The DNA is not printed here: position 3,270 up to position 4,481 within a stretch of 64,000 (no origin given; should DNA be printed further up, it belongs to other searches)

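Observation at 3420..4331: PilT-like retraction-ATPase homolog lacking Walker A/Walker B/His-box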

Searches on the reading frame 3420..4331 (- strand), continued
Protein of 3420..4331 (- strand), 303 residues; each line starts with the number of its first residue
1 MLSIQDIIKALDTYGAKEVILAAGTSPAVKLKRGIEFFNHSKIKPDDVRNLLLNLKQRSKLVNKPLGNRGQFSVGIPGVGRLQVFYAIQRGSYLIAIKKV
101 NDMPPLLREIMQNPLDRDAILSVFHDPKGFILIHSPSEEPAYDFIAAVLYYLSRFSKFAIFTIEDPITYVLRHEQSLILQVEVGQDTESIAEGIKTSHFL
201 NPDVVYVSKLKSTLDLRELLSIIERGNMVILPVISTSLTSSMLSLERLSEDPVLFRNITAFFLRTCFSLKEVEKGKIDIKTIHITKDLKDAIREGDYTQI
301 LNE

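Call 22: find_homologous_proteins(query=A2, max_evalue=1e-10)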
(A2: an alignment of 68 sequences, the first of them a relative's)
Query A2 (68 sequences) (303 aa, profile of the alignment): 24 proteins with E <= 1e-10 among 8000 candidates.
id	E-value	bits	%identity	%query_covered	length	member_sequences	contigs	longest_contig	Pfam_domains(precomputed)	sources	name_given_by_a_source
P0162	1.5e-94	334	27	72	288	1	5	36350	-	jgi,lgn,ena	-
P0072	2.7e-93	330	22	88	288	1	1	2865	-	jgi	-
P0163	3.6e-93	330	24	86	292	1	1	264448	PF00437.27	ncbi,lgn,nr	ncbi:MAG: Flp pilus assembly complex ATPase component TadA [Lentisphaerae bacterium]|nr:Flp pilus as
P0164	1.5e-89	318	23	63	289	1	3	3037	-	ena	-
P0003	1.9e-86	308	75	100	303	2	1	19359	-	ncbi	-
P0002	2.9e-85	304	87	100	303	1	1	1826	-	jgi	-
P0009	3.0e-85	304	64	100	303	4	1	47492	-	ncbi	-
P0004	5.1e-85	303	74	99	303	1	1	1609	-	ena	-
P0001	1.8e-84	301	100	100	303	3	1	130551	-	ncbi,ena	-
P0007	6.6e-84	299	67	100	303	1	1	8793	-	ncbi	-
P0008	1.1e-83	299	66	100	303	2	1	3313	-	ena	-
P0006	1.3e-83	298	74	99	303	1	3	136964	-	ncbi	-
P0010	2.8e-82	294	61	99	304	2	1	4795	-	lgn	-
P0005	1.1e-81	292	73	100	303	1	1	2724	-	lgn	-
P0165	4.0e-80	287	26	66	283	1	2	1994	-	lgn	-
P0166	2.0e-79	285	22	78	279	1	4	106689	-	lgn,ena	-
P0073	1.3e-75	272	30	64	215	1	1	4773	PF00437.27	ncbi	ncbi:MAG: ATPase, T2SS/T4P/T4SS family, partial [Kiritimatiellia bacterium]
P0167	1.1e-30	125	27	52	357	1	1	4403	PF00437.27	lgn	-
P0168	8.5e-28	115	28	52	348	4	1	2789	PF00437.27,PF13604.13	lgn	-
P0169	2.6e-24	104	24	57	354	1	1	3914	PF00437.27,PF13555.13,PF13191.13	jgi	jgi:twitching motility protein PilT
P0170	2.2e-19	88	21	99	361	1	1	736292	PF00437.27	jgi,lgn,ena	-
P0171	6.2e-18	83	23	77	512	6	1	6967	PF00437.27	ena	-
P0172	2.3e-17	81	23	53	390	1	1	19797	PF00437.27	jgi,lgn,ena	-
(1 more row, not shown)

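Call 23: find_encoding_contigs(protein=P0163, flank=10000, max_places=2)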
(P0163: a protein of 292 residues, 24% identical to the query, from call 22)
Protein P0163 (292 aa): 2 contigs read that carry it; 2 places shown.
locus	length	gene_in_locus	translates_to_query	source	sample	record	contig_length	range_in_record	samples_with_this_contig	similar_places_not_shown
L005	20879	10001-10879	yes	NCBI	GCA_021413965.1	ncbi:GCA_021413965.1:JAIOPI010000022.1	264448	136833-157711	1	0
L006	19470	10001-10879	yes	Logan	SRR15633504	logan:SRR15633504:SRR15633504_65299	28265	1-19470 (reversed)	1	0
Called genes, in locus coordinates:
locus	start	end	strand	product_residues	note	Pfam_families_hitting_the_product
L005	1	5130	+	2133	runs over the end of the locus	PF22842:Pel9A-like_beta_helix, PF05048:NosD (faint), PF03160:Calx-beta, PF13229:Beta_helix, PF00801:PKD (weak), PF13229:Beta_helix (weak)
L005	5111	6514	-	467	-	PF00989:PAS (weak), PF13426:PAS_9, PF00512:HisKA (weak), PF02518:HATPase_c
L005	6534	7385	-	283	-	-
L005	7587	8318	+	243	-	-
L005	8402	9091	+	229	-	PF02245:Pur_DNA_glyco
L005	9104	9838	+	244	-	-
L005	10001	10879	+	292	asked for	PF00437:T2SSE (weak)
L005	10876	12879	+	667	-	PF00072:Response_reg (weak), PF00990:GGDEF, PF00072:Response_reg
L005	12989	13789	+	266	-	PF03099:BPL_LplA_LipB, PF02237:BPL_C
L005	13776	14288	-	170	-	PF07963:N_methyl (weak), PF08334:T2SSG (faint)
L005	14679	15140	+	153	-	-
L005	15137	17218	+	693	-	-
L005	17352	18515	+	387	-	-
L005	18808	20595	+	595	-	PF17297:PEPCK_N, PF00821:PEPCK_GTP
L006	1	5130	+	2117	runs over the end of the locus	PF22842:Pel9A-like_beta_helix, PF05048:NosD (faint), PF03160:Calx-beta, PF13229:Beta_helix, PF00801:PKD (weak), PF13229:Beta_helix (weak)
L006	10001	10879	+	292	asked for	PF00437:T2SSE (weak)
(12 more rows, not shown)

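Call 24: find_encoding_contigs(protein=P0166, flank=10000, max_places=2)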
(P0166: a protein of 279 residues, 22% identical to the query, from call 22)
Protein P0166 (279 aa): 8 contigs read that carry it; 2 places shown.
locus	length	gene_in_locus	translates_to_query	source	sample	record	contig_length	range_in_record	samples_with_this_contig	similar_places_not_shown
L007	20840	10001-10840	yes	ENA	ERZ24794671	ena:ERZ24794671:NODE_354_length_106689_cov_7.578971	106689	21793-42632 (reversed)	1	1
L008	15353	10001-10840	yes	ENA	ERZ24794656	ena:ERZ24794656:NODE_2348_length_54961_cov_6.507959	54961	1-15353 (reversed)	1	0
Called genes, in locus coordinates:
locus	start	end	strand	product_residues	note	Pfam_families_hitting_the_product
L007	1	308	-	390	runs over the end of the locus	PF01938:TRAM, PF05958:tRNA_U5-meth_tr, PF13847:Methyltransf_31 (weak)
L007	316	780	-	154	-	PF03479:PCC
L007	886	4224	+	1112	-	PF17757:UvrB_inter, PF02559:CarD_TRCF_RID, PF00270:DEAD, PF00271:Helicase_C, PF03461:TRCF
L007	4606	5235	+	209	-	PF07885:Ion_trans_2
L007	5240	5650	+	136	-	PF16697:Yop-YscD_cpl, PF00498:FHA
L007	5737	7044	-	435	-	PF00989:PAS (weak), PF08448:PAS_4 (faint), PF13426:PAS_9, PF00512:HisKA, PF02518:HATPase_c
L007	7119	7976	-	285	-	-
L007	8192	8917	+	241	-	-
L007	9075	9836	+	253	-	-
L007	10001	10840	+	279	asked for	-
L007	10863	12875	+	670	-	PF00072:Response_reg, PF00990:GGDEF, PF00072:Response_reg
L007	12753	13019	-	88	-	-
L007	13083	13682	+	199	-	PF03099:BPL_LplA_LipB, PF02237:BPL_C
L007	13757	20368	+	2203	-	PF02018:CBM_4_9 (faint), PF00932:LTD, PF08757:CotH, PF00932:LTD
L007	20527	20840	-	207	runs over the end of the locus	PF00300:His_Phos_1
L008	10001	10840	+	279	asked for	-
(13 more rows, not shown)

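Call 25: find_encoding_contigs(protein=P0162, flank=10000, max_places=2)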
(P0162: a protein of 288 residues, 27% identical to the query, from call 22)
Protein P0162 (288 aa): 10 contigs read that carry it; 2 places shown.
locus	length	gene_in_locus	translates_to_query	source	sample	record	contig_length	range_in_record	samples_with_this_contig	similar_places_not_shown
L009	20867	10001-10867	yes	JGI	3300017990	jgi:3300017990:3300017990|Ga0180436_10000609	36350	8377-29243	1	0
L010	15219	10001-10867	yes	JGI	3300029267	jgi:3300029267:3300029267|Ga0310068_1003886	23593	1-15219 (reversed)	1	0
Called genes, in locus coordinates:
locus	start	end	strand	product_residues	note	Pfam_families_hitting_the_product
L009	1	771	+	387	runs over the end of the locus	PF02684:LpxB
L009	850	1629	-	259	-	PF00753:Lactamase_B, PF23023:Anti-Pycsar_Apyc1 (faint), PF12706:Lactamase_B_2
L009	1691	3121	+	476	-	PF00309:Sigma54_AID, PF04963:Sigma54_CBD, PF04552:Sigma54_DBD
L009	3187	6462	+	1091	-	PF17757:UvrB_inter, PF02559:CarD_TRCF_RID, PF00270:DEAD, PF04851:ResIII (weak), PF00271:Helicase_C, PF03461:TRCF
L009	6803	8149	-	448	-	PF00989:PAS (weak), PF08448:PAS_4 (faint), PF13426:PAS_9, PF00512:HisKA (faint), PF02518:HATPase_c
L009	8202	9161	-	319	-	-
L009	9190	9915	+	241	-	-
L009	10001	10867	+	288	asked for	-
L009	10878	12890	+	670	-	PF00990:GGDEF, PF00072:Response_reg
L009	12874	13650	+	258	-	PF03099:BPL_LplA_LipB, PF02237:BPL_C (weak)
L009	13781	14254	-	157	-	PF08334:T2SSG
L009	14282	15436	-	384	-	-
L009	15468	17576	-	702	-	-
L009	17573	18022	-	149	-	-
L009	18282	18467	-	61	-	-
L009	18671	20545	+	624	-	PF17297:PEPCK_N, PF00821:PEPCK_GTP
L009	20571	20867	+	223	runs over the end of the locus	PF00005:ABC_tran, PF13304:AAA_21 (faint)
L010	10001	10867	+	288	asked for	-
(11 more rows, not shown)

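Call 29: find_related_loci(query=A4, collection=genome_contigs, flank=8000)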
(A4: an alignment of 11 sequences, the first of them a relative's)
Query A4 (303 aa) in genome_contigs; peptide patterns used: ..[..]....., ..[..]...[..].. (x = any residue, [..] = any of these).
34 stretches matched a pattern; 3 encode a relative of the query (tblastn E <= 1e-3); 3 distinct loci.
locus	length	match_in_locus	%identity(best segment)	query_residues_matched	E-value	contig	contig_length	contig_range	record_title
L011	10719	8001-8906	75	1-302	6e-157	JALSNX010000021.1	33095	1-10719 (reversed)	MAG: candidate division WOR-3 bacterium isolate 356-284_metabat1_scaf2bin.077 356-284_scaffold_444_c1, whole genome shot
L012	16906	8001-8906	66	1-302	1e-140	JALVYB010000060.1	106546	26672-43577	MAG: candidate division WOR-3 bacterium isolate M10_metabat2_scaf2bin.168 M10_NODE_38_length_106546_cov_5.124630, whole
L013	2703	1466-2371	64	1-302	2e-142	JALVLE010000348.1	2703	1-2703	MAG: candidate division WOR-3 bacterium isolate A1_metabat2_scaf2bin.263 A1_NODE_66376_length_2703_cov_2.008929, whole g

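Call 38: find_homologous_proteins(query=A5, max_evalue=1e-15)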
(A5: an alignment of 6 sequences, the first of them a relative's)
Query A5 (6 sequences) (300 aa, profile of the alignment): 1311 proteins with E <= 1e-15 among 8000 candidates; the best 120 are listed.
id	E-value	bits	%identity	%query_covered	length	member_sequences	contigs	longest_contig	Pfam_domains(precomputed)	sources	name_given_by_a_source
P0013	5.2e-124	431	100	100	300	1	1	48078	-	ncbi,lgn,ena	-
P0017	1.5e-109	384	28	76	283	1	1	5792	-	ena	-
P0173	9.5e-109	381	28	76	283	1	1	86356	-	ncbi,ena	-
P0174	1.4e-108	381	28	76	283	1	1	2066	-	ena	-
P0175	3.2e-108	379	28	76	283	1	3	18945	-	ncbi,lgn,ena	-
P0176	4.6e-106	372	27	76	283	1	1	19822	-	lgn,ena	-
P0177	6.4e-106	372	27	76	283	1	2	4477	-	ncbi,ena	-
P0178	7.0e-106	372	27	76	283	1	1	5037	-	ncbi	-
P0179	7.2e-106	372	27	76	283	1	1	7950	-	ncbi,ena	-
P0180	3.6e-105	369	27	76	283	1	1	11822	-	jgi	-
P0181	4.0e-103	363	28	76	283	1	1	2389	-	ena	-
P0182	4.9e-101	356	26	76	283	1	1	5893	-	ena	-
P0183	1.1e-99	351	30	73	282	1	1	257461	-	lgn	-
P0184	2.0e-99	351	29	73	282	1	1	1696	-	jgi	-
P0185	3.8e-99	350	30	76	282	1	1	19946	-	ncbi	ncbi:hypothetical protein [Hydrogenivirga sp.]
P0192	2.7e-98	347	28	76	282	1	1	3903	-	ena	-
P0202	2.5e-97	344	30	84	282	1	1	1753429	-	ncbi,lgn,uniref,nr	ncbi:twitching motility protein PilT [Hydrogenivirga caldilitoris]|uniref:Twitching motility protein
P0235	4.9e-78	280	33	73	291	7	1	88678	-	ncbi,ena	-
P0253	2.7e-64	235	28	73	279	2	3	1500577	-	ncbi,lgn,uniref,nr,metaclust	ncbi:Tfp pilus assembly protein pilus retraction ATPase PilT-like protein [Thermocrinis albus DSM 14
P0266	9.7e-56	207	27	83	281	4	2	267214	PF00437.27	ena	-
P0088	2.9e-52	196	32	62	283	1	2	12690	PF00437.27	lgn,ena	-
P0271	6.8e-52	194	27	73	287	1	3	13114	PF00437.27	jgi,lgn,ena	-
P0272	1.8e-50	190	29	79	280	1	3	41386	PF00437.27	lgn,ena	-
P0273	4.8e-50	188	29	79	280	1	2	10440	PF00437.27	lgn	-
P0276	5.7e-49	185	29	61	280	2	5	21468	PF00437.27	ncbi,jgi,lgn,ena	-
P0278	1.9e-46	177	32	61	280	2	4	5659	PF00437.27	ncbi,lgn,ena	-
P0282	2.2e-41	160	24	98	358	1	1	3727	PF00437.27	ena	-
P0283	2.5e-39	153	27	80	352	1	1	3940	PF00437.27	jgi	jgi:twitching motility protein PilU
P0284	5.7e-39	152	26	80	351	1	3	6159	PF00437.27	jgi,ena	jgi:twitching motility protein PilU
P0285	1.3e-38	151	23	98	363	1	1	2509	PF00437.27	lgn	-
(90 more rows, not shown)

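Call 39: predict_structure(alignment_id=A2)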
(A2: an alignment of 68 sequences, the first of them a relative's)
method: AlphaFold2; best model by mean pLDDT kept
length: 303 residues; sequences in the alignment: 68
mean_pLDDT: 95.2   pTM: 0.90
mean pLDDT of the five models: 95.2, 94.6, 94.6, 94.0, 93.4
residues with pLDDT >= 90: 283; 70-90: 19; 50-70: 1; < 50: 0
segments of 3 or more residues with pLDDT < 50: none
pLDDT, mean of each block of 10 residues (from residue 1): 92 94 97 93 96 93 89 90 95 96 94 95 96 97 98 98 95 97 95 97 98 98 97 97 98 98 97 95 96 95 71
secondary structure, 60 per line:
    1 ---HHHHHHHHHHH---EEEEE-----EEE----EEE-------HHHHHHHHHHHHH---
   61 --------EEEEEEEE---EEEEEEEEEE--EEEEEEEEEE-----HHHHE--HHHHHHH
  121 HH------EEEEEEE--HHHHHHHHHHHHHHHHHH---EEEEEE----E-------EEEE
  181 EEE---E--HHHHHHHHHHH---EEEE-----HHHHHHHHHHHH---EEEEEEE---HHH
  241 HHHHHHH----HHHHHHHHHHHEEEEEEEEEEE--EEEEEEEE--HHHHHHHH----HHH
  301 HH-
elements in order: H4-14 E18-22 E28-30 E35-37 H45-57 E69-76 E80-89 E92-101 H107-110 H114-122 E129-135 H138-155 E159-164 E177-183 H190-200 E204-207 H213-224 E228-234 H238-247 H252-262 E263-273 E276-283 H286-293 H298-302

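Call 41: find_encoding_contigs(protein=P0013, flank=10000, max_places=2)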
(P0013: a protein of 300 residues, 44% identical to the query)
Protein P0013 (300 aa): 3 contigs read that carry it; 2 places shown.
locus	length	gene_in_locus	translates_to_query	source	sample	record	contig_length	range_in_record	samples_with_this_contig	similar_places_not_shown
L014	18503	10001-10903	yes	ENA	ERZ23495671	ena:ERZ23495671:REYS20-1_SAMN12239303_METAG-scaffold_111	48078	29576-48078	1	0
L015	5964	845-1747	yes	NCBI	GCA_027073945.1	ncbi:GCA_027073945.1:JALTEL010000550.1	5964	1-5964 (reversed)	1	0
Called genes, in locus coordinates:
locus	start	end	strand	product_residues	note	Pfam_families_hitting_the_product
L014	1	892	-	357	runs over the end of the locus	PF01075:Glyco_transf_9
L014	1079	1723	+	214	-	PF00923:TAL_FSA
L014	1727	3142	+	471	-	PF00089:Trypsin, PF13365:Trypsin_2, PF13180:PDZ_2, PF00595:PDZ (weak), PF17820:PDZ_6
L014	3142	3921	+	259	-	PF02470:MlaD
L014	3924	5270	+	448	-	PF18073:Zn_ribbon_LapB, PF13481:AAA_25, PF25199:nSTAND_NTPase5 (faint), PF03796:DnaB_C, PF06745:ATPase, PF23442:DUF7125 (weak), PF00004:AAA (weak), PF13541:ChlI, +3 more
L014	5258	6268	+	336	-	-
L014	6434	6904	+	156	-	-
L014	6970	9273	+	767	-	PF00704:Glyco_hydro_18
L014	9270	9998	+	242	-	PF02348:CTP_transf_3, PF12804:NTP_transf_3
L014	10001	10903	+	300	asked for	-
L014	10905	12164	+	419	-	PF00291:PALP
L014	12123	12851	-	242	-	-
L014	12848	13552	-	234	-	-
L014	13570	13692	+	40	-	-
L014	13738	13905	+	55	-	-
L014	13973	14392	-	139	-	-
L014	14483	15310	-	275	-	-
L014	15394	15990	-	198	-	-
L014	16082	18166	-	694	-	PF19313:DUF5916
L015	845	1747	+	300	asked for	-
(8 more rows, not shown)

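Call 42: find_encoding_contigs(protein=P0253, flank=10000, max_places=1)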
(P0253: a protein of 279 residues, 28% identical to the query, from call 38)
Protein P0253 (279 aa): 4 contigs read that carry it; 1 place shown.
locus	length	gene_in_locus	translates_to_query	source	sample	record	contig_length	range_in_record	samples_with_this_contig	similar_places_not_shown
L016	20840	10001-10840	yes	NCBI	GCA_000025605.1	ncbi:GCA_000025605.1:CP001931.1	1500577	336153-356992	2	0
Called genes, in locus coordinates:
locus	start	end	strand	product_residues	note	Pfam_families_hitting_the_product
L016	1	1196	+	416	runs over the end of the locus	PF01435:Peptidase_M48, PF12895:ANAPC3 (faint), PF13181:TPR_8 (faint), PF13414:TPR_11 (faint), PF13432:TPR_16 (weak), PF13424:TPR_12, PF00515:TPR_1 (weak), PF07719:TPR_2 (weak), +4 more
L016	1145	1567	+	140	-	-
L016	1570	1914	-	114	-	PF01521:Fe-S_biosyn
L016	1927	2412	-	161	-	PF02130:YbeY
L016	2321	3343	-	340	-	PF02562:PhoH, PF13245:AAA_19 (weak), PF13604:AAA_30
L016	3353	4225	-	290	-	PF01937:ARMT1-like_dom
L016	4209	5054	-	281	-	PF01261:AP_endonuc_2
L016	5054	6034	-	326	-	PF01368:DHH, PF02272:DHHA1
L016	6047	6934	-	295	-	PF00763:THF_DHG_CYH, PF02882:THF_DHG_CYH_C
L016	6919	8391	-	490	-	PF01406:tRNA-synt_1e, PF00133:tRNA-synt_1, PF09334:tRNA-synt_1g (weak), PF01921:tRNA-synt_1f (weak), PF09190:DALR_2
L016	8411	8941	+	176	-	PF00994:MoCF_biosynth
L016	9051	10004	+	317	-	PF03255:ACCA, PF01039:Carboxyl_trans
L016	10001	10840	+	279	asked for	-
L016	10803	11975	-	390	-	PF00278:Orn_DAP_Arg_deC, PF01168:Ala_racemase_N (faint), PF02784:Orn_Arg_deC_N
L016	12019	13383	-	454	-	PF00460:Flg_bb_rod (weak), PF22692:LlgE_F_G_D1, PF07559:FlgE_D2, PF06429:Flg_bbr_C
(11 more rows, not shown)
